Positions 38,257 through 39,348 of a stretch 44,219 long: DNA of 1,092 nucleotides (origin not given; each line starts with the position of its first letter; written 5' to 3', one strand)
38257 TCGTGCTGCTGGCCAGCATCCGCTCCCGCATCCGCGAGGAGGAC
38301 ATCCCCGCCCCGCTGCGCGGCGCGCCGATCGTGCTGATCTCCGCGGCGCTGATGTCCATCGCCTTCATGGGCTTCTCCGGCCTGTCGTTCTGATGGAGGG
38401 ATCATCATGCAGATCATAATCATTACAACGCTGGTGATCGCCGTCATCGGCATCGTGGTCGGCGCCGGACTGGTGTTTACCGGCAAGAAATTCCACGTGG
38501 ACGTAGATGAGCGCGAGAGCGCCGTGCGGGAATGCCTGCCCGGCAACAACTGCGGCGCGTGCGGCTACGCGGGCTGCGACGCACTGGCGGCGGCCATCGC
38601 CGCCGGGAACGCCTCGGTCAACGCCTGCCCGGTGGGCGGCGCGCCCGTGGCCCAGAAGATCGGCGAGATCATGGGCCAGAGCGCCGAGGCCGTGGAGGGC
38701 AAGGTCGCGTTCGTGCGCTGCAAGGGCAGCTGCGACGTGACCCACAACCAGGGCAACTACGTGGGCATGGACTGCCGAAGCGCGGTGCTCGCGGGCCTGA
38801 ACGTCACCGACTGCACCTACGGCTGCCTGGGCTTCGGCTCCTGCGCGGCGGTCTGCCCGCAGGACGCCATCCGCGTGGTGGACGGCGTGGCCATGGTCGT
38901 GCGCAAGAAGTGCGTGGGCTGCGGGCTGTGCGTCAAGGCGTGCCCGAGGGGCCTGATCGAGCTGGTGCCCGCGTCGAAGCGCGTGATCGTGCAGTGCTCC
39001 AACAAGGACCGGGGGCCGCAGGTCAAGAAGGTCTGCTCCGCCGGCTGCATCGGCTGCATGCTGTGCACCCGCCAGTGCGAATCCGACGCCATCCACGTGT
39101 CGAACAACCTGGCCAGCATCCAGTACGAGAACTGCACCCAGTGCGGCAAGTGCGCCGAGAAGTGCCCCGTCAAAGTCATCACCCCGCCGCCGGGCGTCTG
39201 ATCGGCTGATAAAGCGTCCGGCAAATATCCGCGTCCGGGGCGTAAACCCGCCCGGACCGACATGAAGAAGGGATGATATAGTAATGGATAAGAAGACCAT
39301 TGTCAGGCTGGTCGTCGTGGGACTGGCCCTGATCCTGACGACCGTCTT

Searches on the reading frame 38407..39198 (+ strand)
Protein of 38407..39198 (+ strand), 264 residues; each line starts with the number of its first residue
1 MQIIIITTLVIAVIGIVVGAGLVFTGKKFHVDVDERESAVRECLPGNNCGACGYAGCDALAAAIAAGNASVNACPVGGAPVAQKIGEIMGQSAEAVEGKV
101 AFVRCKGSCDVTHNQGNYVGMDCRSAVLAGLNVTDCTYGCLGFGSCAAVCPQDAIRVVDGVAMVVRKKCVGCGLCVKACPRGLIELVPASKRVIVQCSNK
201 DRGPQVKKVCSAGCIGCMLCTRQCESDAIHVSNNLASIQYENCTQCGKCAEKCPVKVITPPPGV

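Call 7: search_protein_families(library=pfam, proteins=[window:38407-39198:+], max_evalue=0.001)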
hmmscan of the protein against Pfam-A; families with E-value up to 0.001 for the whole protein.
window:38407-39198:+ (264 aa): 14 families
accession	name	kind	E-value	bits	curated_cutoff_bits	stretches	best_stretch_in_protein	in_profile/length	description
PF00037.32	Fer4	-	2.7e-17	62.2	21.1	2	165-184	4-23/24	4Fe-4S binding domain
PF13187.11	Fer4_9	-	2.2e-15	56.9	27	3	214-258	2-52/52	4Fe-4S dicluster domain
PF04060.18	FeS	-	2.3e-13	50.1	23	1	44-76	1-33/33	Putative Fe-S cluster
PF14697.11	Fer4_21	-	2.9e-12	47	35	2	140-185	8-58/59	4Fe-4S dicluster domain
PF12838.12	Fer4_7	-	2.3e-10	41.2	27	2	214-257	2-52/52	4Fe-4S dicluster domain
PF13237.11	Fer4_10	-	4.4e-10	39.8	25.5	2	139-180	8-53/53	4Fe-4S dicluster domain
PF12837.12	Fer4_6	-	1.9e-09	37.4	25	2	166-184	6-24/24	4Fe-4S binding domain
PF25160.1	LdpA_Fe-S-bd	-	1.5e-06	28.3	27.6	1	146-186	9-45/49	LdpA Fe-S cluster-binding domain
PF13484.11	Fer4_16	-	2e-06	28.9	30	0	168-225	1-64/66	4Fe-4S double cluster binding domain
PF12798.12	Fer4_3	-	2.3e-06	28.5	27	0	169-182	1-14/15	4Fe-4S binding domain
PF12797.12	Fer4_2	-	3.3e-06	27.1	24.5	1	163-180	4-21/22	4Fe-4S binding domain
PF12800.12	Fer4_4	-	7.5e-06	26.3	24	0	167-182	2-17/17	4Fe-4S binding domain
PF13534.11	Fer4_17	-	9.7e-06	26.5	22.2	1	168-227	1-59/61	4Fe-4S dicluster domain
PF13183.11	Fer4_8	-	1.1e-05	26.3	27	0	239-257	50-68/68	4Fe-4S dicluster domain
